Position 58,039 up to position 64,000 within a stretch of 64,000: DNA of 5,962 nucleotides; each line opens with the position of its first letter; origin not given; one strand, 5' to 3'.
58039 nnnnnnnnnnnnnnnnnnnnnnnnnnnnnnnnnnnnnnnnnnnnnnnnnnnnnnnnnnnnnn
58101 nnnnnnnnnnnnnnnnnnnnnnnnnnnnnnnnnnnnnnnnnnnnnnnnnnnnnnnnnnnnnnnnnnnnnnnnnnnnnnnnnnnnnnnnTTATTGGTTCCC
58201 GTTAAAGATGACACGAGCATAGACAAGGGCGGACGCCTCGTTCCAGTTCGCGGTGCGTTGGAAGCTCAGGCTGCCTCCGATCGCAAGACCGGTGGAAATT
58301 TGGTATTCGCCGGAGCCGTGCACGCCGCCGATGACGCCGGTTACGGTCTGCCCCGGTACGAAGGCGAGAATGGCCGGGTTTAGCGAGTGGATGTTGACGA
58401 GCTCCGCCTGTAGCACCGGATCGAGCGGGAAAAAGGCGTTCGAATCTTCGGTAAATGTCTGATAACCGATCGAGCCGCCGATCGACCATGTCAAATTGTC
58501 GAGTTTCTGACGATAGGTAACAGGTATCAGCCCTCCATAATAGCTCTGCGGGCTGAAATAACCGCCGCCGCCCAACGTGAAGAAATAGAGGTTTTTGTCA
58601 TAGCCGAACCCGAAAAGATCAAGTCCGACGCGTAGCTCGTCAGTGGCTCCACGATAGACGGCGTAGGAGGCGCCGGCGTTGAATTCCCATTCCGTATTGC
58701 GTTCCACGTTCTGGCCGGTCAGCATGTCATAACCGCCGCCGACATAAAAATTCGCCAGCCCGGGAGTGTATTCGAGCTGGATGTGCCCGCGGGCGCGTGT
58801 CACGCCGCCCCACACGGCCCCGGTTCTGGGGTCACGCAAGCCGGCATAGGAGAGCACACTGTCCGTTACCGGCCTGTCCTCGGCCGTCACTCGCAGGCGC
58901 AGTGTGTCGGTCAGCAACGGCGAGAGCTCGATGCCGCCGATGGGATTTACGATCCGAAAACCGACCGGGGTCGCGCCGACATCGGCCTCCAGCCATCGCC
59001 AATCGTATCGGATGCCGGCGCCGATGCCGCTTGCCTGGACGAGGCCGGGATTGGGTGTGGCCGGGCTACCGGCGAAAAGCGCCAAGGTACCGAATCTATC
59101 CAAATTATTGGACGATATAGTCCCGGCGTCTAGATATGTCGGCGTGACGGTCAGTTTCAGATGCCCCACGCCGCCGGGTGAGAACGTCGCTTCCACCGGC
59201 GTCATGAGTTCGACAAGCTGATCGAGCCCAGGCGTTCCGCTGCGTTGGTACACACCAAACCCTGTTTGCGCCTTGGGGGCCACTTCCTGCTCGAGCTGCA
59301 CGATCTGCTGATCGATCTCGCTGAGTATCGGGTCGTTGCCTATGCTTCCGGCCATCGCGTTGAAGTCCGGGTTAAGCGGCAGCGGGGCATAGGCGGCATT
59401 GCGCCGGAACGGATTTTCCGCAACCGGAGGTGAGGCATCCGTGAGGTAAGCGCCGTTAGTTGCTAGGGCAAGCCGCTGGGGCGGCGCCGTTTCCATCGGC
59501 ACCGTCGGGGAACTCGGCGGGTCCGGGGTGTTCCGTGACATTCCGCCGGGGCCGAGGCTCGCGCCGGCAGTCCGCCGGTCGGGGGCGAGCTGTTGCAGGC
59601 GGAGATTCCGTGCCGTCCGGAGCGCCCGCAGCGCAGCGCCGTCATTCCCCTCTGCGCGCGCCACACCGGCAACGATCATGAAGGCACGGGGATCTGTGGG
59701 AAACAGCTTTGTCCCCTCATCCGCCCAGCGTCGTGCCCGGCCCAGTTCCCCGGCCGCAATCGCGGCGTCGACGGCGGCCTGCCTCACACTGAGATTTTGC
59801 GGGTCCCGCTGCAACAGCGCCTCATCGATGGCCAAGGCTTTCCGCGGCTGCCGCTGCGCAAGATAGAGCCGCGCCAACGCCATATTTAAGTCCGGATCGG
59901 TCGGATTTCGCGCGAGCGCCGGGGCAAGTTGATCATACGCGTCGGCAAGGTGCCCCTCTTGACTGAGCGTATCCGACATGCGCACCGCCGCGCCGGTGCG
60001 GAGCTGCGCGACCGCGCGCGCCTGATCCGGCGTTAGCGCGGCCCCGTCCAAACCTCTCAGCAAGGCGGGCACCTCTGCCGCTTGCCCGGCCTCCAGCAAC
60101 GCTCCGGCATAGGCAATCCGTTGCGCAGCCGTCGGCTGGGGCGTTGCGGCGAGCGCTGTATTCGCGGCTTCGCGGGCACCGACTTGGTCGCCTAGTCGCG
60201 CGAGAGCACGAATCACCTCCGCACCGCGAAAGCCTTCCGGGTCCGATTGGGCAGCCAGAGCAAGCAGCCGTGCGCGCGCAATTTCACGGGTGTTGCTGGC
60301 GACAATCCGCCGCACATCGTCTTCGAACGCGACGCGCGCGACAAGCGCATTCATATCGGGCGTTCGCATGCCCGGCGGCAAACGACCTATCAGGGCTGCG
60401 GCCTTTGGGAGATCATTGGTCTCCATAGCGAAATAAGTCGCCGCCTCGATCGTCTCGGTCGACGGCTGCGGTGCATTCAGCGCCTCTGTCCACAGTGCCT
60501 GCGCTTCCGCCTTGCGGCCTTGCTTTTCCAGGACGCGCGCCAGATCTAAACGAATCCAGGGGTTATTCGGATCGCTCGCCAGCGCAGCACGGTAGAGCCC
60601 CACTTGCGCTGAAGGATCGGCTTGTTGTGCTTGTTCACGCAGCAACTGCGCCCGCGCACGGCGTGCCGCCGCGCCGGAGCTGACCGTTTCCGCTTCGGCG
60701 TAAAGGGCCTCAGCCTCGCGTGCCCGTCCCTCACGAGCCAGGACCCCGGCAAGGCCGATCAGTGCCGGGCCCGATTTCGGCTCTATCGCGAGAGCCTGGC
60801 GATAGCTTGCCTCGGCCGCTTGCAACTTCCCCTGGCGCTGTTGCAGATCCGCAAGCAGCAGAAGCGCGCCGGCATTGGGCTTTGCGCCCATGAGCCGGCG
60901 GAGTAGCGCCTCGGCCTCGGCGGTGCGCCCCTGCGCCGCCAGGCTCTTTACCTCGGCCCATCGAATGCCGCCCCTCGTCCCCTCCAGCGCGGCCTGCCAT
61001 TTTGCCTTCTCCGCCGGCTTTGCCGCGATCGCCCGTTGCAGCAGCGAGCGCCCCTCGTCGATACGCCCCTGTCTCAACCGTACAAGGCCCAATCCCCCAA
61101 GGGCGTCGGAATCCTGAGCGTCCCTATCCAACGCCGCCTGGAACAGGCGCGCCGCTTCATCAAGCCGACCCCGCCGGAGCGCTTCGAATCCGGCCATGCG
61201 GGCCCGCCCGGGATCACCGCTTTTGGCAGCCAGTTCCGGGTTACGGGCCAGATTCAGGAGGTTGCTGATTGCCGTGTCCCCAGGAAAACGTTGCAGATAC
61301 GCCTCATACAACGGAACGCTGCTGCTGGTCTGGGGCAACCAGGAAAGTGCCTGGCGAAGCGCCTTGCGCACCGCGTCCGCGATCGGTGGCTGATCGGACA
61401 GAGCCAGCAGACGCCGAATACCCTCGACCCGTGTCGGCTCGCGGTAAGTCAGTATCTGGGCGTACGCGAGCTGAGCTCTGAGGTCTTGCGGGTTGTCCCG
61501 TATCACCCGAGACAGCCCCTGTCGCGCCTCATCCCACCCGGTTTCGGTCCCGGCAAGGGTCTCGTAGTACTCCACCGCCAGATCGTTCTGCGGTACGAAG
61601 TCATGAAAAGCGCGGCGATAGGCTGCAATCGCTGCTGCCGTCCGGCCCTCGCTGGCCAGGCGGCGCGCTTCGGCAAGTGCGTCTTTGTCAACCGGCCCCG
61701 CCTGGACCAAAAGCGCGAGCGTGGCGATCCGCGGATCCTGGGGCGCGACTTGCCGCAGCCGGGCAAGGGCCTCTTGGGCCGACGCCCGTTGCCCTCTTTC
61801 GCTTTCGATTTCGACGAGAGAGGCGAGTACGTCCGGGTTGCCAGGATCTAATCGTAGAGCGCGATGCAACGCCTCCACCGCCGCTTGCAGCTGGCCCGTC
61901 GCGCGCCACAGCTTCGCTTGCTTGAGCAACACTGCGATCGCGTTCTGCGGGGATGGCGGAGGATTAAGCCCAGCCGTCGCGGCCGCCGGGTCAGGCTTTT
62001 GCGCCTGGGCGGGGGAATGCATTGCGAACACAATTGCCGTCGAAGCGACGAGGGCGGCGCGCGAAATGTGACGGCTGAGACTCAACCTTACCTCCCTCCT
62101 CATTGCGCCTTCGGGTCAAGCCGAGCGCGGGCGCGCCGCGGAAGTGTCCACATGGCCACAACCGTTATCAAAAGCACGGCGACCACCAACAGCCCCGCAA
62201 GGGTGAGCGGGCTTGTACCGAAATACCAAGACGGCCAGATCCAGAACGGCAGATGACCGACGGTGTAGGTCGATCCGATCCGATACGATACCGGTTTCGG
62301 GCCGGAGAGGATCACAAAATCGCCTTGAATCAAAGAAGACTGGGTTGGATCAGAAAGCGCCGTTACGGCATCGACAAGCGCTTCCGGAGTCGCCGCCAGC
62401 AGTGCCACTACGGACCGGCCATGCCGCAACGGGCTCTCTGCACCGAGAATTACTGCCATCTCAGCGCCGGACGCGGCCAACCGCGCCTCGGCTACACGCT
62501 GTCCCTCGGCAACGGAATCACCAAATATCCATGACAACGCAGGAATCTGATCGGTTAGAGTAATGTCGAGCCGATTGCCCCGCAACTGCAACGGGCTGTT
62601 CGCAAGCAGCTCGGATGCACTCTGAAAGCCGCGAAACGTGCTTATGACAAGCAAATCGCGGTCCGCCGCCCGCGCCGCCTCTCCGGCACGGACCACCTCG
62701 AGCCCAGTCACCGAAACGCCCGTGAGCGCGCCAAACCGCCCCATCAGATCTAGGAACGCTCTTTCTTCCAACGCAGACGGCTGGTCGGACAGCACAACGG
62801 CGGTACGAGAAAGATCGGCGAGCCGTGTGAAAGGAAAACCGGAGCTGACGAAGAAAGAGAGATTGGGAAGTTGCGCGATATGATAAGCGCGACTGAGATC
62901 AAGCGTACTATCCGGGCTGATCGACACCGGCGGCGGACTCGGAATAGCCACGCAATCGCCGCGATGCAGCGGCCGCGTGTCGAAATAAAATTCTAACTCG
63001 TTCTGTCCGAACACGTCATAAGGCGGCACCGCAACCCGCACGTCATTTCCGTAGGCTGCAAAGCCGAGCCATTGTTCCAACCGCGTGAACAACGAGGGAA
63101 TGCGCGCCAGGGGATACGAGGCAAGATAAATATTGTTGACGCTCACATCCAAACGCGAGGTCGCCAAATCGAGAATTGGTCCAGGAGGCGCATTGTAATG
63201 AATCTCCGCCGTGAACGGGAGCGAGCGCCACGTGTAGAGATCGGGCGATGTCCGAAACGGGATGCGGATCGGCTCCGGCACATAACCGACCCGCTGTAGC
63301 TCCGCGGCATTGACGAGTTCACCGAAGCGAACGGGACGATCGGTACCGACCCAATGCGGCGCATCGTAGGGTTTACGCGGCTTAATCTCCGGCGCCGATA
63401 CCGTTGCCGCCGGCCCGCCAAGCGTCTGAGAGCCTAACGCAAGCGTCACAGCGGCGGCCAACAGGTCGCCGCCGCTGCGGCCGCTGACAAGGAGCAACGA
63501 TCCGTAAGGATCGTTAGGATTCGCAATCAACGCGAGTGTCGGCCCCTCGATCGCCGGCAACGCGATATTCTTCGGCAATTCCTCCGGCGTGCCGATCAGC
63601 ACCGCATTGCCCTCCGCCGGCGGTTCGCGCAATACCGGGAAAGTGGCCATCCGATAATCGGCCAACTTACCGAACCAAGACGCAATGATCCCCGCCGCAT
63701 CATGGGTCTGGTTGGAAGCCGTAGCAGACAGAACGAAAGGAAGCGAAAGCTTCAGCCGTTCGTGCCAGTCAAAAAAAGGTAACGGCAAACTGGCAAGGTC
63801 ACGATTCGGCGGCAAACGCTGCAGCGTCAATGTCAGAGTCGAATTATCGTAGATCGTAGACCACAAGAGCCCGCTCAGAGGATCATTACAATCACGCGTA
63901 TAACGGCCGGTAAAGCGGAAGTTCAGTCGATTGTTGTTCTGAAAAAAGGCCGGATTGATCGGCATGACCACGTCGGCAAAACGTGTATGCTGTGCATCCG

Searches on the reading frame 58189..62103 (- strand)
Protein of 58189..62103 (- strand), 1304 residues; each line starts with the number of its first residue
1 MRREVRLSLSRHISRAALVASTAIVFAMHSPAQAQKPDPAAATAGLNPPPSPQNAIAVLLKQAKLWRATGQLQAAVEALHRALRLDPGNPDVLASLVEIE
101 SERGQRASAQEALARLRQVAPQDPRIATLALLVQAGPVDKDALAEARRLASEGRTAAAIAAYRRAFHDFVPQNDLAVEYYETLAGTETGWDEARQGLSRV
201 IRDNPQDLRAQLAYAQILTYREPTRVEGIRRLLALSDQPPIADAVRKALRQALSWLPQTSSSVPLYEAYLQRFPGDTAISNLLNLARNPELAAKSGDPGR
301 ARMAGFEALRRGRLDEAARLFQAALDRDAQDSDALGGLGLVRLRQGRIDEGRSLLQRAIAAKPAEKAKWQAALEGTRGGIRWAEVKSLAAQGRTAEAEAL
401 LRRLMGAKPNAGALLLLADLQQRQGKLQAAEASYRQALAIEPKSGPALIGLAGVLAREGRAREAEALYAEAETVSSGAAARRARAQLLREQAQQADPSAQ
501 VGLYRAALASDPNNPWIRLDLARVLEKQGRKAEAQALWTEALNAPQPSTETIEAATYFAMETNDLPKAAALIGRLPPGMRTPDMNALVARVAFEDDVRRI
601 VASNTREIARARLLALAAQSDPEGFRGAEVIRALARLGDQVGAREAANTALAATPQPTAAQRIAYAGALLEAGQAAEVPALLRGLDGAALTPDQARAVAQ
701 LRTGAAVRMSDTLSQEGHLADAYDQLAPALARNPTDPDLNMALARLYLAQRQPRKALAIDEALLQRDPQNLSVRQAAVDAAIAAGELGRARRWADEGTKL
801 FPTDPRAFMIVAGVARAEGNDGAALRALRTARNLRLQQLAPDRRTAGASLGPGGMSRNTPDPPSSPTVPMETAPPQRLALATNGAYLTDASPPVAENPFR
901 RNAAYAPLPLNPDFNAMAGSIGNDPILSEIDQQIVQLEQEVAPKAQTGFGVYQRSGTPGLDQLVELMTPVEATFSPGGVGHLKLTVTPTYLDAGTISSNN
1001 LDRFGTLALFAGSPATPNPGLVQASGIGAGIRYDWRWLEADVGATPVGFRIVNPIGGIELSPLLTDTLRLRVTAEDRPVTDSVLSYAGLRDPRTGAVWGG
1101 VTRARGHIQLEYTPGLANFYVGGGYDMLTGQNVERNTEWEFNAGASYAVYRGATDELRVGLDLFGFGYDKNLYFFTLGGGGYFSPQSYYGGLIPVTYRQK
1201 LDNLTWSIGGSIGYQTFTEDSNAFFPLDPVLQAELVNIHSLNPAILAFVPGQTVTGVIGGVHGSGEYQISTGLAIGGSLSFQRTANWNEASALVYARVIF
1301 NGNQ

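Call 7: search_protein_families(library=pfam, proteins=[window:58189-62103:-], max_evalue=0.01)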
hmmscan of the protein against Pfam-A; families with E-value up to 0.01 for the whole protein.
window:58189-62103:- (1304 aa): 20 families
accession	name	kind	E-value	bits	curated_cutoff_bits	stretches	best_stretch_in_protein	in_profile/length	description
PF05420.17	BCSC_C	-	8.8e-91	305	23.5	1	962-1301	2-336/336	Cellulose synthase operon protein C C-terminus (BCSC_C)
PF14559.12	TPR_19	-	6.9e-50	167.7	25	7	68-129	3-64/68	Tetratricopeptide repeat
PF13428.12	TPR_14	-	7.6e-29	97.7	23.5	2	412-452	2-42/44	Tetratricopeptide repeat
PF13431.12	TPR_17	-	2.3e-22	77.8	24.4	1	503-536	1-34/34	Tetratricopeptide repeat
PF13432.12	TPR_16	-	1.3e-19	70.7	32.7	4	307-364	6-63/65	Tetratricopeptide repeat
PF07719.23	TPR_2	-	8.3e-18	63.4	27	2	412-443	2-33/34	Tetratricopeptide repeat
PF13414.12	TPR_11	-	1.1e-17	63.9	26.8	1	67-94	5-32/42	TPR repeat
PF23914.1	TPR_CcmH_CycH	-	3.6e-14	53.3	42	1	64-132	58-126/158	Cytochrome c-type biogenesis protein H TPR domain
PF25064.1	ARM_TT21_5th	-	1.7e-13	51.3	27.8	1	413-477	3-67/117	TT21 fifth ARM repeats domain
PF13181.12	TPR_8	-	9.3e-10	38.3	25.7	1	412-443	2-33/34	Tetratricopeptide repeat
PF13176.12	TPR_7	-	3.9e-09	36.3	27.9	0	413-442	1-30/36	Tetratricopeptide repeat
PF24575.1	TPR_Slam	-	5.5e-09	36.8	35.2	2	481-535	50-101/104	Surface lipoprotein assembly modifier, N-terminal TPR repeats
PF13429.12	TPR_15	-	1.1e-08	35.4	26.2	1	57-126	147-216/280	Tetratricopeptide repeat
PF13174.12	TPR_6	-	1.5e-08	35.1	26.3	0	413-444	2-33/33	Tetratricopeptide repeat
PF00515.34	TPR_1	-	1.8e-08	34.3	27.8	1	413-443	3-33/34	Tetratricopeptide repeat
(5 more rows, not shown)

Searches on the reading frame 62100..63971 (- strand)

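Call 7: search_protein_families(library=pfam, proteins=[window:62100-63971:-], max_evalue=0.01)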
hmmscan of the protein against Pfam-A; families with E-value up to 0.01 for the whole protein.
window:62100-63971:- (623 aa): 1 family
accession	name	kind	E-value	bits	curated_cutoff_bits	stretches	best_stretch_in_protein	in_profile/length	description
PF03170.19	BcsB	-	4.9e-156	521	21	1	3-524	87-606/606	Bacterial cellulose synthase subunit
